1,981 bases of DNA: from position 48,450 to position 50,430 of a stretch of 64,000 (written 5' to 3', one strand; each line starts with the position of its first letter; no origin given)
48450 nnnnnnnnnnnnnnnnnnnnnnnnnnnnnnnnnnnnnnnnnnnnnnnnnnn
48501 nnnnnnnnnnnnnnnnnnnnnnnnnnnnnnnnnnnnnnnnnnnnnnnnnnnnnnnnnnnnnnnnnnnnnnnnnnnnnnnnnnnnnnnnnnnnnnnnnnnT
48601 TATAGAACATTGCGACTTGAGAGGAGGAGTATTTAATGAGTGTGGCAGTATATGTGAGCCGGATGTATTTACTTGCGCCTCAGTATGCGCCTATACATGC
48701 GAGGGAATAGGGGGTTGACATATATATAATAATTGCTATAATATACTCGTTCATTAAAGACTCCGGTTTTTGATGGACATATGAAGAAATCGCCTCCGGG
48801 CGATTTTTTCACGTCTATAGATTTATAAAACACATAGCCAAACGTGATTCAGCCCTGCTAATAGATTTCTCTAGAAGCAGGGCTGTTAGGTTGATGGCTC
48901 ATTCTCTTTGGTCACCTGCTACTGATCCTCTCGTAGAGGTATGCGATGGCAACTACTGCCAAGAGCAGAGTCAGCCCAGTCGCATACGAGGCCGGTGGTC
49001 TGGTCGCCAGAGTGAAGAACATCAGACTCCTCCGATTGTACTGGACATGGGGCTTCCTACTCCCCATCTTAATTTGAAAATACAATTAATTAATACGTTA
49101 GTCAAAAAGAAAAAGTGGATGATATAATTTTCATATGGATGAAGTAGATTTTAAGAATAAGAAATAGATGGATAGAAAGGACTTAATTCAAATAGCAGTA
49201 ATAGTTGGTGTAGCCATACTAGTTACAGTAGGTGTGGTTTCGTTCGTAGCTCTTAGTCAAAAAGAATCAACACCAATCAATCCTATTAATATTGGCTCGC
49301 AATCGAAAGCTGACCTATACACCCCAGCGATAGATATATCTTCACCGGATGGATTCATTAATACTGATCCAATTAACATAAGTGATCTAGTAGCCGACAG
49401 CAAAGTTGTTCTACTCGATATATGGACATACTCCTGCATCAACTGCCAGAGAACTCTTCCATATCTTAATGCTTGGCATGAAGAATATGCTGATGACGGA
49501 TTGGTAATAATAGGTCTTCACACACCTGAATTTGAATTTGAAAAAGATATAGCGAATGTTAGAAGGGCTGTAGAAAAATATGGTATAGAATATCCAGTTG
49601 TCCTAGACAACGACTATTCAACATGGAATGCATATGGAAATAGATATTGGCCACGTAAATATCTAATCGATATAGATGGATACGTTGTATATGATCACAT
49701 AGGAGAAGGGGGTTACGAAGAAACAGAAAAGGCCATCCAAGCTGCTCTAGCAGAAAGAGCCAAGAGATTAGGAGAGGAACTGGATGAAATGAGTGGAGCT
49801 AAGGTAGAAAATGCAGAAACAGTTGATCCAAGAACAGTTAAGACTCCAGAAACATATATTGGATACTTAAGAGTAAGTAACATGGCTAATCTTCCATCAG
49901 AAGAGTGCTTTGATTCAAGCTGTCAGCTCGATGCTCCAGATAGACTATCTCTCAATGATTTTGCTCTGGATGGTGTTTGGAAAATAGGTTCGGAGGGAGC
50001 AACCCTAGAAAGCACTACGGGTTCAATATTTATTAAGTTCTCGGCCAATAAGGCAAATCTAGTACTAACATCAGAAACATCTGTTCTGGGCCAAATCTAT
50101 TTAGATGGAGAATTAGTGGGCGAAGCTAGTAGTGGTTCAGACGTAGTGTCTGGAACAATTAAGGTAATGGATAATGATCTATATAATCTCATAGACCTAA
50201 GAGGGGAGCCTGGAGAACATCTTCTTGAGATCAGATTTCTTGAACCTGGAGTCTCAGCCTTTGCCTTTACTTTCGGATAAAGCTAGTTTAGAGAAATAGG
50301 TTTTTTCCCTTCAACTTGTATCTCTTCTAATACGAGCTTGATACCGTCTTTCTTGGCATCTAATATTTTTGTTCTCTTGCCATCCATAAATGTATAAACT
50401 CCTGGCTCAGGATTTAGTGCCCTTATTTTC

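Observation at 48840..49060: Second minus-strand mini-peptide locus (36 aa) with same architecture, next to sRNA module copy 2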

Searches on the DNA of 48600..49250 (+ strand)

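Call 8: search_rna_families(source=window, start=48600, end=49250, threshold=evalue, max_evalue=10, show_alignments=4)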
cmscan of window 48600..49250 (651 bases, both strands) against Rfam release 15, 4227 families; matches with E-value up to 10: 9.
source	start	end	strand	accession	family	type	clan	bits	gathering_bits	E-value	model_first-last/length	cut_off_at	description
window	48787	48818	-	RF02084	STnc130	Gene; sRNA;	-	24.8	55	0.21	95-126/135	no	Enterobacteria sRNA STnc130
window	48728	48812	+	RF00106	RNAI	Gene; antisense;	-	21.6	47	0.12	1-102/102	no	RNAI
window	48798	48903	+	RF01230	snoR77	Gene; snRNA; snoRNA; HACA-box;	-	19.8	47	1.2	1-131/131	no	Small nucleolar RNA snoR77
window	48715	48772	+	RF00444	PrrF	Gene; sRNA;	-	17.2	90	2.7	1-150/150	no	PrrF RNA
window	48672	48820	+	RF02132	HOXB13-AS1_1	Gene; lncRNA;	-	15.7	60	0.7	1-136/136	no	HOXB13 antisense RNA 1 conserved region 1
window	48782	48812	+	RF04036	mir-2076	Gene; miRNA;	-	15.3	90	5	1-68/68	no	mir-2076 microRNA precursor family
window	48854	48938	+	RF02172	RFPL3-AS1_2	Gene; lncRNA;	-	14.3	40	0.42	1-71/71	no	RFPL3 antisense RNA 1 conserved region 2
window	48961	49031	-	RF02507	Atu_Ti3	Gene; sRNA;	-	13.8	50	8.1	1-89/89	no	Rhizobiales sRNA Atu_Ti3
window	48629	48683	+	RF01150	sR11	Gene; snRNA; snoRNA; CD-box;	-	13.2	39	8.9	1-57/57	no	Small nucleolar RNA sR11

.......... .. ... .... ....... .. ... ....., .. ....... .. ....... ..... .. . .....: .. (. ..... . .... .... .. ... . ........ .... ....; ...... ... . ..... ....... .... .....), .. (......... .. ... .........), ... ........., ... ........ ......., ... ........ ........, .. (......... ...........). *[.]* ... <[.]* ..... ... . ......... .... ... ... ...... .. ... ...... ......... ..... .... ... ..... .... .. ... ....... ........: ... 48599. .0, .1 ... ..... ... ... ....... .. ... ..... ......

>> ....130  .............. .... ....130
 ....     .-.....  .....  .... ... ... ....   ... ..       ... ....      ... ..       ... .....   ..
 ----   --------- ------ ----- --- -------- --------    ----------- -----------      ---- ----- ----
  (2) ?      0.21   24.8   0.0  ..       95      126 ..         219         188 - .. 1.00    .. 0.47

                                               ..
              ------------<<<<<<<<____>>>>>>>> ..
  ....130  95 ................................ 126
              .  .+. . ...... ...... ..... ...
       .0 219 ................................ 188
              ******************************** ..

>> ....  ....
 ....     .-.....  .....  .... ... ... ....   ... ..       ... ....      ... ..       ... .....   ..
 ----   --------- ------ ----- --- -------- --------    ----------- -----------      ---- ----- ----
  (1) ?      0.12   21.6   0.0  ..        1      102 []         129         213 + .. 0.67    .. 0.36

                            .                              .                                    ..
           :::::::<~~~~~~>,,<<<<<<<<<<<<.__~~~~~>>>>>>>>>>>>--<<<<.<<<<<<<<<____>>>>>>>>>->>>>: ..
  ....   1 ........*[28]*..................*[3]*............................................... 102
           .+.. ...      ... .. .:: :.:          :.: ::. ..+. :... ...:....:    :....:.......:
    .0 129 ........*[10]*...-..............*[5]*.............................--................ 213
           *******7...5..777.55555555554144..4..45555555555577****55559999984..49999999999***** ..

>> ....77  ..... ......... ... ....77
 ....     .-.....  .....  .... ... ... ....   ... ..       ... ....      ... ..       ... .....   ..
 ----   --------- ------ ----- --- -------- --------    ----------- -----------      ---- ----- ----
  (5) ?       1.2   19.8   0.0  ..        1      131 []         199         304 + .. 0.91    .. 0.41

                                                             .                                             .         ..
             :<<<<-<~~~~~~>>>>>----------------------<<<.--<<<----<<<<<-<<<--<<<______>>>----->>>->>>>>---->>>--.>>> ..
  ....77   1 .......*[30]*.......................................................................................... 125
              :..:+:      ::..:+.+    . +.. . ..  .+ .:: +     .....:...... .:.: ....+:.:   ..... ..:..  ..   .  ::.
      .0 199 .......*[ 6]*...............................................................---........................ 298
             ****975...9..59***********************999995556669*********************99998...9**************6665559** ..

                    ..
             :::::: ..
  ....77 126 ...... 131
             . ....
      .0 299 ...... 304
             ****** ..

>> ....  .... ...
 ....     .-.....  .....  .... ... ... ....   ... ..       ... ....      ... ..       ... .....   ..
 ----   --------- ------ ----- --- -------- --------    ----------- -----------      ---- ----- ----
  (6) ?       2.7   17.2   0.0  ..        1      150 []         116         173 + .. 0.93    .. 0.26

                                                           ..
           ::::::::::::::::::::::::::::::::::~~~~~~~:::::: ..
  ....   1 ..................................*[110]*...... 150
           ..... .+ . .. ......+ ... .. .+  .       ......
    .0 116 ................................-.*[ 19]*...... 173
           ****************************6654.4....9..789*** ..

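Call 36: search_dna_similar(query=window:48830-49110:+, collection=plasmids, mode=distant, max_evalue=1, max_rows=10)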
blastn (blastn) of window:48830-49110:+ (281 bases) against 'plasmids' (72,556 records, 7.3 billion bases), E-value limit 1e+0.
Records with a match: 1; places in all: 1; records where one place covers at least 80% of the query: 0.
Best place of each record, by identity: 80-90% 1.
By first word of the organism name: Cardinium 1.
By predicted mobility (MOB-suite, as given by PLSDB): conjugative 1.
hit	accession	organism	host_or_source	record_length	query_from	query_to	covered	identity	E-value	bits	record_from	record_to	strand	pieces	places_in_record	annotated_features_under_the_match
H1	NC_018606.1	Cardinium endosymbiont of Encarsia pergandiella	-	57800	240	276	13%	83.8%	8e-1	41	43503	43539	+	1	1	none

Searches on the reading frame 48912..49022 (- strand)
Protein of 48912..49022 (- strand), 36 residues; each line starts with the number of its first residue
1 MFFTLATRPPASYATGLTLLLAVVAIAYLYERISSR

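Call 17: find_encoding_contigs(protein=window:48915-49022:-, flank=3000, max_places=8)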
Protein seq(36 aa) (36 aa): no gene with exactly this product is on record in the collection.

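Call 34: search_protein_families(library=pfam, max_evalue=10, proteins=[window:48915-49022:-])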
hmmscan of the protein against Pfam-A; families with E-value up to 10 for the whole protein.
seq(36 aa): 0 families

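Call 35: search_protein_families(library=ncbifam, max_evalue=10, proteins=[window:48915-49022:-])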
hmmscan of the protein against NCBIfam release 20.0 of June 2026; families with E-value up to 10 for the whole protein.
seq(36 aa): 0 families

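Call 44: search_protein_representatives(protein=window:48912-49022:-)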
Query: 36 residues. Proteins with E-value up to 0.001 (for the whole library): 0; up to 1e-10: 0; up to 1e-30: 0. The best 0 are listed.

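Call 62: search_protein_families(library=phrogs, max_evalue=1, proteins=[window:48915-49022:-])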
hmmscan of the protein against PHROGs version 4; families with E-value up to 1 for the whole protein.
seq(36 aa): 0 families

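Call 63: search_protein_families(library=padloc, max_evalue=1, proteins=[window:48915-49022:-])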
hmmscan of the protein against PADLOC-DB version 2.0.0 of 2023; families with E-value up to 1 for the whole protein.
seq(36 aa): 0 families

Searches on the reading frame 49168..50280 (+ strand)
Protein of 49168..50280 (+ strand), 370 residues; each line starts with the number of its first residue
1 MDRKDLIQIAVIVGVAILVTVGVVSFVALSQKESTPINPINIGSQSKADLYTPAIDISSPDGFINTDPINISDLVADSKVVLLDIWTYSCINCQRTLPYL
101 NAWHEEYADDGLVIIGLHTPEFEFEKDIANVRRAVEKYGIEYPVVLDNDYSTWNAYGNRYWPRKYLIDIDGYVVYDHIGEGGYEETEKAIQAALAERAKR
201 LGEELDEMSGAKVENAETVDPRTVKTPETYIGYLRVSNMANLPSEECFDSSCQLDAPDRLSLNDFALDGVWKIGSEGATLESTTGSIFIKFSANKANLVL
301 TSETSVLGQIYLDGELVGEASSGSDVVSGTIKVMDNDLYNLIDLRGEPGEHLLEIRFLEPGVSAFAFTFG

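Call 16: find_encoding_contigs(protein=window:49168-50280:+, flank=6000, max_places=8)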
Protein window:49168-50280:+ (370 aa): 4 contigs read that carry it; 4 places shown.
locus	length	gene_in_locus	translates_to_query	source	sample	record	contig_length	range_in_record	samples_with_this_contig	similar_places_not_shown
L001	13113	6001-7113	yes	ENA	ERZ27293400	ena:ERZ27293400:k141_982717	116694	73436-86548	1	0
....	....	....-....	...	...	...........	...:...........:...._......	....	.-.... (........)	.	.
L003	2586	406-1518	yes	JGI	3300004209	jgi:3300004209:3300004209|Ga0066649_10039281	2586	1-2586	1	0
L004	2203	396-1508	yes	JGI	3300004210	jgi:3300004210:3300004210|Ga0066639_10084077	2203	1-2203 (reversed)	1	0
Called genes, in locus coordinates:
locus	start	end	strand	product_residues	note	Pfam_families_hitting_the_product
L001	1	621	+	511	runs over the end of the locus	PF03193:RsgA_GTPase (faint), PF00005:ABC_tran, PF02463:SMC_N (faint), PF13191:AAA_16 (faint), PF13401:AAA_22 (faint), PF13476:AAA_23 (faint), PF13555:AAA_29 (faint), PF00005:ABC_tran, +4 more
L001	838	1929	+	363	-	PF00571:CBS (weak), PF01769:MgtE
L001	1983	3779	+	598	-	PF00009:GTP_EFTU, PF01926:MMR_HSR1 (weak), PF03144:GTP_EFTU_D2, PF22042:EF-G_D2, PF00679:EFG_C, PF21018:BipA_C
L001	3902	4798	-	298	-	PF02557:VanY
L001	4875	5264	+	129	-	PF07883:Cupin_2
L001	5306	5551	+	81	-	-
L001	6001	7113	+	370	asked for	PF00578:AhpC-TSA, PF08534:Redoxin, PF13905:Thioredoxin_8, PF17991:Thioredoxin_10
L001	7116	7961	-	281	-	PF00551:Formyl_trans_N, PF02911:Formyl_trans_C (weak)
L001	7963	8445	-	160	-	PF01327:Pep_deformylase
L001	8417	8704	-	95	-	-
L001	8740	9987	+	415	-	PF00595:PDZ, PF13180:PDZ_2, PF17820:PDZ_6, PF03572:Peptidase_S41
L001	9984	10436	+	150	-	PF01281:Ribosomal_L9_N, PF03948:Ribosomal_L9_C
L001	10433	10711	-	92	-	PF01016:Ribosomal_L27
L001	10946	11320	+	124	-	-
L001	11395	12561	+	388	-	-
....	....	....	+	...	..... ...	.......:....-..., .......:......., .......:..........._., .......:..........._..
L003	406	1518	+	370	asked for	PF00578:AhpC-TSA, PF08534:Redoxin, PF13905:Thioredoxin_8, PF17991:Thioredoxin_10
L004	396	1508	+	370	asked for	PF00578:AhpC-TSA, PF08534:Redoxin, PF13905:Thioredoxin_8, PF17991:Thioredoxin_10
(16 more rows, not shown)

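Call 30: find_related_loci(query=window:49168-50280:+, collection=metagenome_contigs, flank=4000)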
Query window:49168-50280:+ (370 aa) in metagenome_contigs; peptide patterns used: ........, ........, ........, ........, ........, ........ (x = any residue, [..] = any of these).
236 stretches matched a pattern; 50 encode a relative of the query (tblastn E <= 1e-3); 50 distinct loci.
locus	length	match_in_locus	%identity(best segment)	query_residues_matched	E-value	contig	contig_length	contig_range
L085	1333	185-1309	47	1-370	7e-109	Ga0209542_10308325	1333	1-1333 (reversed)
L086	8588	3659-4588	48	46-370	6e-92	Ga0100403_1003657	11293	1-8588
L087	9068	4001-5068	46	3-370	1e-91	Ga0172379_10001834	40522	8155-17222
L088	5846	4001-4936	48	45-370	4e-91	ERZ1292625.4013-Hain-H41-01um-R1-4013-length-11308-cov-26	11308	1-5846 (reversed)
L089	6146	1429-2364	48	45-370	1e-90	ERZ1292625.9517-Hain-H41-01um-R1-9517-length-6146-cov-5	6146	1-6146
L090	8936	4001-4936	48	45-370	3e-90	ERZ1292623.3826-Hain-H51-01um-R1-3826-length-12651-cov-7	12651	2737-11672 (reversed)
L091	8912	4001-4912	50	54-370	6e-89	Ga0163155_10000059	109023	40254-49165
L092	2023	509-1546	44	4-370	8e-93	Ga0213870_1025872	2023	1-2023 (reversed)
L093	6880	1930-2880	46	46-369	2e-88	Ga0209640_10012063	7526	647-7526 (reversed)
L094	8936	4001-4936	48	44-370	2e-88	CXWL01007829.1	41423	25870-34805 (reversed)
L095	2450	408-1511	43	7-370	1e-90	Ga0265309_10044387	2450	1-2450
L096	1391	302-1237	48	45-370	2e-94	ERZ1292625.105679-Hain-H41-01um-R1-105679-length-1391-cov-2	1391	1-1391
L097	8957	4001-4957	48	51-370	9e-86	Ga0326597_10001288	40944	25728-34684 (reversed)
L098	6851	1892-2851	46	34-370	6e-85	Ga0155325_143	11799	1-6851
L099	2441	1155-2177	44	3-370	2e-87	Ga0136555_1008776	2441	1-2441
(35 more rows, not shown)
